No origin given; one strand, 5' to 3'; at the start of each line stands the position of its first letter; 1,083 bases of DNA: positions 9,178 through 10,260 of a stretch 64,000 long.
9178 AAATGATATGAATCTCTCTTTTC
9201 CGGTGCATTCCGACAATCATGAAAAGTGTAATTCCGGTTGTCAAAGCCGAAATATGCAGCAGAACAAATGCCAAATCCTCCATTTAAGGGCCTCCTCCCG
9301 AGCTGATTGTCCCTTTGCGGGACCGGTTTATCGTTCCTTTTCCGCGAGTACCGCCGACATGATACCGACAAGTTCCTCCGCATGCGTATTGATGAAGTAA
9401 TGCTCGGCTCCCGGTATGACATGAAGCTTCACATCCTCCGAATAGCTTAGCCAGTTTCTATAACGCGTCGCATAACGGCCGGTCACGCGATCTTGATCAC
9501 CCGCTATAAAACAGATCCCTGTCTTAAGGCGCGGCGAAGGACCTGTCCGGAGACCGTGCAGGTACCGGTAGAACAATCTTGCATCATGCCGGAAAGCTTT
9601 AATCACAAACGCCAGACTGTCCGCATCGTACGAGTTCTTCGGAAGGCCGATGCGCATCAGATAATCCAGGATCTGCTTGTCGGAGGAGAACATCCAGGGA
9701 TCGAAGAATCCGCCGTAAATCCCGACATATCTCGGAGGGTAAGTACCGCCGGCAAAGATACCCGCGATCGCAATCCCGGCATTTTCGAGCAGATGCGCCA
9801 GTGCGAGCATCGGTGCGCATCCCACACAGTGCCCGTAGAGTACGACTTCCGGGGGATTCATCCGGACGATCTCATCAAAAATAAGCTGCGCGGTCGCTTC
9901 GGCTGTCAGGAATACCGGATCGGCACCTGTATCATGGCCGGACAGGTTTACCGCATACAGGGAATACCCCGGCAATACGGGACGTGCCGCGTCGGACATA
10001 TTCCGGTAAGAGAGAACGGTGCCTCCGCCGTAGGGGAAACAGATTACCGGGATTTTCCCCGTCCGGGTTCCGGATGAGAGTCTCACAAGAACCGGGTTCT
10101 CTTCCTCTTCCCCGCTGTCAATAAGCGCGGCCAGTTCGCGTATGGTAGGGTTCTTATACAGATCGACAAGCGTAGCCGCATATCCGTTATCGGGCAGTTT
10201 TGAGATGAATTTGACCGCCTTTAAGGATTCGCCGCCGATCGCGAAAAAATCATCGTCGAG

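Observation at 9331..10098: The terminal thioesterase has Cys instead of the nucleophilic Ser, directly after a Thr module: possible strained-ring (beta-lactone-type) release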

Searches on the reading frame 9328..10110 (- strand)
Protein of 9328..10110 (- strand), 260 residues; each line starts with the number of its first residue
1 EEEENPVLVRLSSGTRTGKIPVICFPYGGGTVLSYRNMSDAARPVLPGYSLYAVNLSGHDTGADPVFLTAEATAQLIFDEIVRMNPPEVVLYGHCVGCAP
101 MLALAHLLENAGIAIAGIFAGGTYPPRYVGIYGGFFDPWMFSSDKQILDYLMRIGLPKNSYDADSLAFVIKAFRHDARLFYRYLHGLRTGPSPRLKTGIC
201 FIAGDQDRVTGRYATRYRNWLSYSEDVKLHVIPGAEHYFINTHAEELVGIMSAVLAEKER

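Call 5: search_solved_structures(query=window:9328-10110:-, max_evalue=1, show_alignments=5)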
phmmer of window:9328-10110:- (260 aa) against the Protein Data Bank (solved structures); distinct sequences matched with E-value up to 1: 26.
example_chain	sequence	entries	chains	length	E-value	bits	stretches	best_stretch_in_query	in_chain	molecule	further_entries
6n8e_A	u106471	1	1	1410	1.3e-33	119.9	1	18-253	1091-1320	holo-ObiF1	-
6vap_A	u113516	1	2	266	3.2e-10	43.2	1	21-253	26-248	Thioesterase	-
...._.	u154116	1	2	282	6.2e-10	42.2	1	3-248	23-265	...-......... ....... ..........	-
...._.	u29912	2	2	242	7e-10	42.1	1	17-255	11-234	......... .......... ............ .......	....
8w2d_A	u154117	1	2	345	2e-08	37.3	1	3-248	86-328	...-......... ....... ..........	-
5ugz_A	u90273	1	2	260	2.5e-08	36.9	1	13-255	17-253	Putative thioesterase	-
3flb_A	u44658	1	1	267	2.8e-08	36.8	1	19-256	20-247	RifR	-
3fla_A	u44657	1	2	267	3.8e-08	36.4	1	19-256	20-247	RifR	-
6ecd_A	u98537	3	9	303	0.0012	21.6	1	8-128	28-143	Vlm2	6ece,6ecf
6ba9_A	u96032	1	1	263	0.0013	21.6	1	22-226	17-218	Iron aquisition yersiniabactin synthesis enzyme, YbtT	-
6ecb_A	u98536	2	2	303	0.0016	21.3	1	8-128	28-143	Vlm2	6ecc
3qmw_A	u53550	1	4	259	0.0019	21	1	20-151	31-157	Thioesterase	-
6ba8_A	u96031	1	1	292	0.0023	20.7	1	22-226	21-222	Iron aquisition yersiniabactin synthesis enzyme, YbtT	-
3qmv_A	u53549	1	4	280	0.0023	20.7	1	20-139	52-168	Thioesterase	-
10bv_A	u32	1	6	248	0.073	15.8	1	115-244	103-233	Chlorogenic acid esterase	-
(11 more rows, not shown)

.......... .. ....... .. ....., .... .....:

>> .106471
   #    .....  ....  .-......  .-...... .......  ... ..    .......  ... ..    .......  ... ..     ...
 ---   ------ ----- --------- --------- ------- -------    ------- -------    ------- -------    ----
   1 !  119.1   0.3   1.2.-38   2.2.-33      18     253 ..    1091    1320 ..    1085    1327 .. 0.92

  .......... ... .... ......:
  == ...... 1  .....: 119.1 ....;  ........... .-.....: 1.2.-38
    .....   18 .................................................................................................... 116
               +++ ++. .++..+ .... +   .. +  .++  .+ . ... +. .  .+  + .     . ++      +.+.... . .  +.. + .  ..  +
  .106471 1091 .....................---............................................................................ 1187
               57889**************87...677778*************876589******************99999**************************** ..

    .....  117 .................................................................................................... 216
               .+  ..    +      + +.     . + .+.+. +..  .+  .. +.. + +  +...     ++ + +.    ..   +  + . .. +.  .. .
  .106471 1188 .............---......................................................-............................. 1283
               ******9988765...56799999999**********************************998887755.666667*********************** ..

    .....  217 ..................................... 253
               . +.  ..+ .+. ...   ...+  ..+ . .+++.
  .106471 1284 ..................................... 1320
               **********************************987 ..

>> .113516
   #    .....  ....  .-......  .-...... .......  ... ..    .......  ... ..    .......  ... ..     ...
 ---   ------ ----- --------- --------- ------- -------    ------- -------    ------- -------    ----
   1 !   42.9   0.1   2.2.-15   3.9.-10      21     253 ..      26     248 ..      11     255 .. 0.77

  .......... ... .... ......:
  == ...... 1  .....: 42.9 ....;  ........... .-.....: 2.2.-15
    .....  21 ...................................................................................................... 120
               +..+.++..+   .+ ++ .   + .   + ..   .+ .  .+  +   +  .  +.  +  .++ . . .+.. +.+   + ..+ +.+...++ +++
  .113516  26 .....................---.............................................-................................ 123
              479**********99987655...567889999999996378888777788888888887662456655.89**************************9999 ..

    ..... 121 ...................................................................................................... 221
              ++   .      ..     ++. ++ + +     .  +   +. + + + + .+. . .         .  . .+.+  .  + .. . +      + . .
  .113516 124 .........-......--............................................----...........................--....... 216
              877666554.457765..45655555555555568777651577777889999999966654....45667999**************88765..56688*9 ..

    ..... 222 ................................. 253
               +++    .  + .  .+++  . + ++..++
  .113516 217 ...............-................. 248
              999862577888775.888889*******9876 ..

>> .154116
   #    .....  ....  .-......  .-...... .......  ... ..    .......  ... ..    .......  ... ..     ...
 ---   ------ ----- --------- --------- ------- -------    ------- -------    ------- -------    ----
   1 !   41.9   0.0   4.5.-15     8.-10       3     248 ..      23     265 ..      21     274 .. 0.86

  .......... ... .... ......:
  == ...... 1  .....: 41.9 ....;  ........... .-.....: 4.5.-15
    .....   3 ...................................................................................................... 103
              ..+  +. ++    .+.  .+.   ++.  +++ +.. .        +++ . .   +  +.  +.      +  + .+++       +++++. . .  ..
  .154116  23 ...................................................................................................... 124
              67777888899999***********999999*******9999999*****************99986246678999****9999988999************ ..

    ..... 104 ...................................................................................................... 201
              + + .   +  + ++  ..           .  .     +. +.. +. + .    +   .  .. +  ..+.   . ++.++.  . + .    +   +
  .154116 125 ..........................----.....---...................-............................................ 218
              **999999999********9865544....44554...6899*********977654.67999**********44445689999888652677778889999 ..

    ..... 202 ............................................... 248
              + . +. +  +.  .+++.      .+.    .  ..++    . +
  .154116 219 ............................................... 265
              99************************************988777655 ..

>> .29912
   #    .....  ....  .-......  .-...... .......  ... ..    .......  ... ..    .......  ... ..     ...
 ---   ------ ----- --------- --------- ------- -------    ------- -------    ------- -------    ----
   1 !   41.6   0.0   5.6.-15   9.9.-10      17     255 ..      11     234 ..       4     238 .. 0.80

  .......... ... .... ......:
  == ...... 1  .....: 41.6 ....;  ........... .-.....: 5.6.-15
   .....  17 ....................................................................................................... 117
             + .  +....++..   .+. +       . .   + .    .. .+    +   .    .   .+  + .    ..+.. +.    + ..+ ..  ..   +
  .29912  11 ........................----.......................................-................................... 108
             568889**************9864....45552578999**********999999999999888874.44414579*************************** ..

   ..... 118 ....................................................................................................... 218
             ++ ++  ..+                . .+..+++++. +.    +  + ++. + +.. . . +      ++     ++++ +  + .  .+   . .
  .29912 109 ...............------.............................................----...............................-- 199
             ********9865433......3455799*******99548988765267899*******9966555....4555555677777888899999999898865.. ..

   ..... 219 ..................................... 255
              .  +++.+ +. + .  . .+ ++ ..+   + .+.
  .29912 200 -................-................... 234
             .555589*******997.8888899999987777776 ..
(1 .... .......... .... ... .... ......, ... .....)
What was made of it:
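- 9331..10110 (-): Thioesterase domain (aa 2091-2350), ObiF-like Cys-TE. Best PDB sequence hit ObiF1, E 1.3e-33 (call 5).
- On ObiF-type beta-lactone-forming Cys thioesterase: YGHCVG aligns to YGHCAG (call 5). 119.9 bits against 43 bits or less (call 5).
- YGHCVG aligns to ObiF1 YGHCAG, GDQD to GGQD and AEHYF to GGHYF (call 5). The window TE scores far better against ObiF1 than against EntF-type or Vlm2-type oligomerising TEs (call 5).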

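Call 12: find_homologous_proteins(query=window:9328-10110:-, max_evalue=0.00001)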
Query window:9328-10110:- (260 aa): 3 proteins with E <= 0.00001 among 955 candidates.
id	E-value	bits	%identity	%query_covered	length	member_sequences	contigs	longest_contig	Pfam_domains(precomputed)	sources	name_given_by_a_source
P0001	4.4e-60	221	44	98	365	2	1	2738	PF00550.32,PF12697.14,PF00975.27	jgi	-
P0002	1.9e-47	180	45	78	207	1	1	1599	PF12697.14,PF00975.27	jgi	jgi:surfactin synthase thioesterase subunit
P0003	3.8e-44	169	37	92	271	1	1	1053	PF00975.27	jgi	jgi:surfactin synthase thioesterase subunit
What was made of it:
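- Tried and rejected: It returned only three hits (call 12).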

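Call 17: find_related_loci(query=A1, collection=genome_contigs, flank=10000)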
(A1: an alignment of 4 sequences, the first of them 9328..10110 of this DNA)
Query A1 (260 aa) in genome_contigs; peptide patterns used: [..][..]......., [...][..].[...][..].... (x = any residue, [..] = any of these).
54 stretches matched a pattern; 50 encode a relative of the query (tblastn E <= 1e-3); 50 distinct loci.
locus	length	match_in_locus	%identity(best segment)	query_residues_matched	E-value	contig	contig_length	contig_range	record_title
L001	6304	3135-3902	42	4-258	2e-75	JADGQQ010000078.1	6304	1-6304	MAG: Clostridia bacterium isolate Chersky_828 k127_8868735, whole genome shotgun sequence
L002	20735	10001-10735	44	7-251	2e-69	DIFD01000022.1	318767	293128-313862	MAG TPA_asm: Peptococcaceae bacterium UBA5757 UBA5757_contig_10366, whole genome shotgun sequence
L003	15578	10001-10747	43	1-252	1e-65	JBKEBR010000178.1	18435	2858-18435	MAG: Oscillospiraceae bacterium isolate VLC_067 c_000001522698, whole genome shotgun sequence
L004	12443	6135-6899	42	2-257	5e-64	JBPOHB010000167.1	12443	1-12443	MAG: Bacillota bacterium isolate MAG_89 c_000000079252, whole genome shotgun sequence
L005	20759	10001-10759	43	7-258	8e-64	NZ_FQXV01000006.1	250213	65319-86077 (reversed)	Sporobacter termitidis DSM 10068, whole genome shotgun sequence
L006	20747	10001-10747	41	7-254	5e-63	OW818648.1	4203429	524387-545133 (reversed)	metagenome genome assembly, chromosome: 1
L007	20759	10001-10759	40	5-257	7e-63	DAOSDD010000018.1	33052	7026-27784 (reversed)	MAG TPA_asm: Clostridiales bacterium isolate AMR_MDS_1840 NODE_665_length_33052_cov_5.491620, whole genome shotgun seque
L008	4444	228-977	40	5-254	1e-57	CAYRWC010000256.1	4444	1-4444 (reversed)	MAG TPA_asm: uncultured Oscillospiraceae bacterium isolate SRP216815_co1_59 genome assembly, contig: NODE_28702_length_4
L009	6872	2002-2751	38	3-252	7e-57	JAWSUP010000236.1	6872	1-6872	MAG: Bacillota bacterium isolate B4G8CH4-14 NODE_2136_length_6872_cov_4.745196, whole genome shotgun sequence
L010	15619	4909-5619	38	20-255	1e-56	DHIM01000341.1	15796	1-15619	MAG TPA_asm: Clostridium sp. UBA4746 UBA4746_contig_82, whole genome shotgun sequence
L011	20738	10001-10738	39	7-252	9e-56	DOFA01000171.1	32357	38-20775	MAG TPA_asm: Clostridiales bacterium isolate UBA11385 contig_25184, whole genome shotgun sequence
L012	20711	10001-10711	36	20-255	6e-54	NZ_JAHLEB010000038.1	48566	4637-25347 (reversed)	Clostridium lacusfryxellense strain DSM 14205 contig00038, whole genome shotgun sequence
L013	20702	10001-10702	38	23-255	4e-53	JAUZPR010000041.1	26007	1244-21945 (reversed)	MAG: Bacillota bacterium isolate bin149(14d) MHFJPFEE_41, whole genome shotgun sequence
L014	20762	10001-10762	35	4-257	1e-52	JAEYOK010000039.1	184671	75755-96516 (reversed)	MAG: Bacillota bacterium isolate OH_CBB_14 k127_1145396, whole genome shotgun sequence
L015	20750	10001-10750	41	4-255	6e-63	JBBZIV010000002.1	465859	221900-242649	Oscillospiraceae bacterium WX1 NODE_16_length_465859_cov_62.886385, whole genome shotgun sequence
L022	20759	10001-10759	36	3-251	2e-40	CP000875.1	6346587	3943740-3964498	Herpetosiphon aurantiacus DSM 785, complete genome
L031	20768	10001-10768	36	8-259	2e-35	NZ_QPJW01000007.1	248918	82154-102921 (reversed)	Fontibacillus phaseoli strain CECT 8333 Ga0244632_107, whole genome shotgun sequence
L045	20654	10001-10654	30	19-239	6e-22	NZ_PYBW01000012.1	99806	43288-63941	Streptomyces tateyamensis strain ATCC 21389 Streptomyces_tateyamensis_21389_contig_12, whole genome shotgun sequence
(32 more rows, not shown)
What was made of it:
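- Tried and rejected: It used patterns that contain the Cys, so it cannot measure Cys frequency (call 17).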

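Call 32: search_protein_families(library=pfam, proteins=[L022:6737-12190:+, L031:6464-12223:+, L045:6998-12052:+, L012:5150-10711:+], max_evalue=0.001)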
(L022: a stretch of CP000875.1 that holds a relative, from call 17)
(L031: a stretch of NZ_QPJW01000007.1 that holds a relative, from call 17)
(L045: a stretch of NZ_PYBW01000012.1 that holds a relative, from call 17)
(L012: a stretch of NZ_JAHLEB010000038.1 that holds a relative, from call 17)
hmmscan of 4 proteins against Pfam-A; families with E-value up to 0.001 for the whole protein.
L022:6737-12190:+ (1818 aa): 10 families
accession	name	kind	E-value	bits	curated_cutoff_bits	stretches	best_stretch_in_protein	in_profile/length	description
PF00668.25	Condensation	-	3e-112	376.1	30.6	1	50-490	6-456/456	Condensation domain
PF00501.34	AMP-binding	-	3.5e-80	270.1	29.9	1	510-860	1-383/384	AMP-binding enzyme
PF07690.21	MFS_1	-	1e-30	107.3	33.4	1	1377-1719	1-346/347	Major Facilitator Superfamily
PF05977.19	MFS_3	-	7e-19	68.1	27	1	1372-1730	10-370/524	Transmembrane secretion effector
PF00975.26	Thioesterase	-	1.4e-18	68.4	26.4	1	1107-1342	2-223/226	Thioesterase domain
PF00550.31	PP-binding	-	2.3e-13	50.6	20.8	1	1023-1082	2-67/67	Phosphopantetheine attachment site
PF12697.13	Abhydrolase_6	-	1.4e-12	49.2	26.3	1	1116-1331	9-208/217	Alpha/beta hydrolase family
PF13193.12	AMP-binding_C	-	1.8e-09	38.8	24.5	1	920-995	1-76/76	AMP-binding enzyme C-terminal domain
PF00561.26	Abhydrolase_1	-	2.6e-09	37.6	25.8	1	1114-1329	10-240/245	alpha/beta hydrolase fold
PF12146.15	Hydrolase_4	-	2.1e-05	24.4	27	1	1164-1330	69-235/239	Serine aminopeptidase, S33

L031:6464-12223:+ (1920 aa): 9 families
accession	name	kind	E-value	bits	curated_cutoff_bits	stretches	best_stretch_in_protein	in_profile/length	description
PF00668.25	Condensation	-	2.7e-112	376.2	30.6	1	116-562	4-456/456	Condensation domain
PF00501.34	AMP-binding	-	7.8e-76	255.8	29.9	1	584-939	2-384/384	AMP-binding enzyme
PF07690.21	MFS_1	-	9.9e-27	94.2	33.4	1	1473-1814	2-346/347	Major Facilitator Superfamily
PF00975.26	Thioesterase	-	1.3e-19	71.8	26.4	1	1193-1292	3-102/226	Thioesterase domain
PF12697.13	Abhydrolase_6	-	1.2e-16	62.4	26.3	1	1200-1422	6-214/217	Alpha/beta hydrolase family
PF05977.19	MFS_3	-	8.5e-13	48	27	1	1469-1825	12-370/524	Transmembrane secretion effector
PF00550.31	PP-binding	-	1.2e-08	35.5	20.8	1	1107-1166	2-67/67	Phosphopantetheine attachment site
PF13193.12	AMP-binding_C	-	3.4e-08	34.7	24.5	1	999-1076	1-76/76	AMP-binding enzyme C-terminal domain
PF00561.26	Abhydrolase_1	-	2.7e-05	24.4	25.8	1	1207-1414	18-240/245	alpha/beta hydrolase fold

L045:6998-12052:+ (1685 aa): 9 families
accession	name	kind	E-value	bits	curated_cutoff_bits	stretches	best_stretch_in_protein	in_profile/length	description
PF00668.25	Condensation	-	1.4e-79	268.4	30.6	1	2-398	35-452/456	Condensation domain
PF00501.34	AMP-binding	-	1.4e-79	268.1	29.9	1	423-762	3-384/384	AMP-binding enzyme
PF00975.26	Thioesterase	-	2.1e-24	87.4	26.4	1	1005-1231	3-224/226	Thioesterase domain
PF07690.21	MFS_1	-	1.5e-23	83.7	33.4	1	1261-1600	2-344/347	Major Facilitator Superfamily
PF05977.19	MFS_3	-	6.6e-12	45.1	27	1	1251-1609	6-366/524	Transmembrane secretion effector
PF12697.13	Abhydrolase_6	-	1.5e-10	42.6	26.3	1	1015-1224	11-212/217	Alpha/beta hydrolase family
PF13193.12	AMP-binding_C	-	6.5e-10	40.2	24.5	1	818-891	1-76/76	AMP-binding enzyme C-terminal domain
PF00550.31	PP-binding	-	1.2e-08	35.5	20.8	1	923-980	3-67/67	Phosphopantetheine attachment site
PF07859.19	Abhydrolase_3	-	3e-05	24.3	25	1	1064-1220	67-209/210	alpha/beta hydrolase fold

L012:5150-10711:+ (1854 aa): 6 families
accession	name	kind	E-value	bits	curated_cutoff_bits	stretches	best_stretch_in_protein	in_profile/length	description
PF00501.34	AMP-binding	-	1.7e-88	297.5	29.9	1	1026-1378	1-384/384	AMP-binding enzyme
PF00668.25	Condensation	-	3.9e-75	253.7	30.6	1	566-1002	5-455/456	Condensation domain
PF00975.26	Thioesterase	-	6.1e-14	53.2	26.4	1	1623-1852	6-224/226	Thioesterase domain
PF13193.12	AMP-binding_C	-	2.9e-08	35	24.5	1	1435-1508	1-76/76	AMP-binding enzyme C-terminal domain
PF00550.31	PP-binding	-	3.2e-08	34.1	20.8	1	1537-1594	2-65/67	Phosphopantetheine attachment site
PF07238.19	PilZ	-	5.1e-05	24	22.5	1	124-225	3-102/102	PilZ domain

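Call 38: predict_structure(alignment_id=A1)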
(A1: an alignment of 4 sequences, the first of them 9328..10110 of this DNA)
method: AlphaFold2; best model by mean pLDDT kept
length: 260 residues; sequences in the alignment: 4
mean_pLDDT: 76.4   pTM: 0.83
mean pLDDT of the five models: 76.4, 76.0, 72.9, 72.8, 70.5
residues with pLDDT >= 90: 53; 70-90: 130; 50-70: 57; < 50: 20
segments of 3 or more residues with pLDDT < 50: 1-3, 28-31, 125-136
pLDDT, mean of each block of 10 residues (from residue 1): 66 64 71 68 80 73 70 91 92 87 94 94 52 50 77 67 73 79 74 85 73 71 89 77 86 85
secondary structure, 60 per line:
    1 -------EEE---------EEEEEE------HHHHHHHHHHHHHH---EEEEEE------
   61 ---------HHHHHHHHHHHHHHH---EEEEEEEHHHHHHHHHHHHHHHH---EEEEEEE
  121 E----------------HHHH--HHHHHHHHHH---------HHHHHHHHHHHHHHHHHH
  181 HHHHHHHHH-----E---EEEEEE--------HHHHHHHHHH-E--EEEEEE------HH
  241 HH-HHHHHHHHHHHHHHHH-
elements in order: E8-10 E20-25 H32-45 E49-54 H70-84 E88-94 H95-110 E114-121 H138-141 H144-153 H163-189 E199-204 H213-222 E227-232 H239-242 H244-259
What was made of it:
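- On ObiF-type beta-lactone-forming Cys thioesterase: AF2 model pTM 0.83 with alternating strands and helices (call 38).
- The AF2 model (pLDDT 76, pTM 0.83; call 38) matches ObiF1 first (E 2e-17) and SulM TE second to fifth. The lid loop (residues 125-136) is modelled with low confidence, and model coordinates could not be inspected, so triad geometry rests on alignment alone (call 38).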

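Call 40: search_protein_representatives(alignment_id=A1)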
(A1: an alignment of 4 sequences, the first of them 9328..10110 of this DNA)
Query: 4 sequences, 290 profile positions. Proteins with E-value up to 0.001 (for the whole library): 3373; up to 1e-10: 739; up to 1e-30: 317. The best 150 are listed.
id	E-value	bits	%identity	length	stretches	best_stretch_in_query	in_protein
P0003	3.6e-135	466.2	-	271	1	1-271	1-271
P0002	4.7e-115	400.2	-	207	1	84-290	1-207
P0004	6.8e-109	379.9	-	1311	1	2-284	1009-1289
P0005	4.2e-102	357.7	-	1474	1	3-289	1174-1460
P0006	1.4e-93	329.7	-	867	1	7-286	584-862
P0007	2.2e-90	319.2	-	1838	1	8-285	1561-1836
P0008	4.1e-88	311.7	-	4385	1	2-284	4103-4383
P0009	7.7e-87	307.5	-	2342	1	6-285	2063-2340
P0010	1.1e-81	290.6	-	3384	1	3-284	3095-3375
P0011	7.7e-74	264.9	-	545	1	8-285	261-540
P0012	1.4e-72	260.8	-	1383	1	9-286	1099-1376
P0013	1.1e-71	257.9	-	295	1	2-281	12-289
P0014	1.9e-70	253.7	-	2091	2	2-284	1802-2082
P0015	1.8e-69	250.5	-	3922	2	8-285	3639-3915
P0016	4.7e-69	249.2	-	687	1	40-285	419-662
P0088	3.5e-46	174.1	-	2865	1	3-287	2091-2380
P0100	2.8e-45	171.2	-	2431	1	6-284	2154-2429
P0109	2.4e-44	168.1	-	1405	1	32-287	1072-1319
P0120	7.0e-44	166.6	-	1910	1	11-285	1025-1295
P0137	1.6e-42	162.1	-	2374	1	13-285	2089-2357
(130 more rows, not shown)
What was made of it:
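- Tried and rejected: It was too insensitive, so I replaced it with the full HMMER search (call 40).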
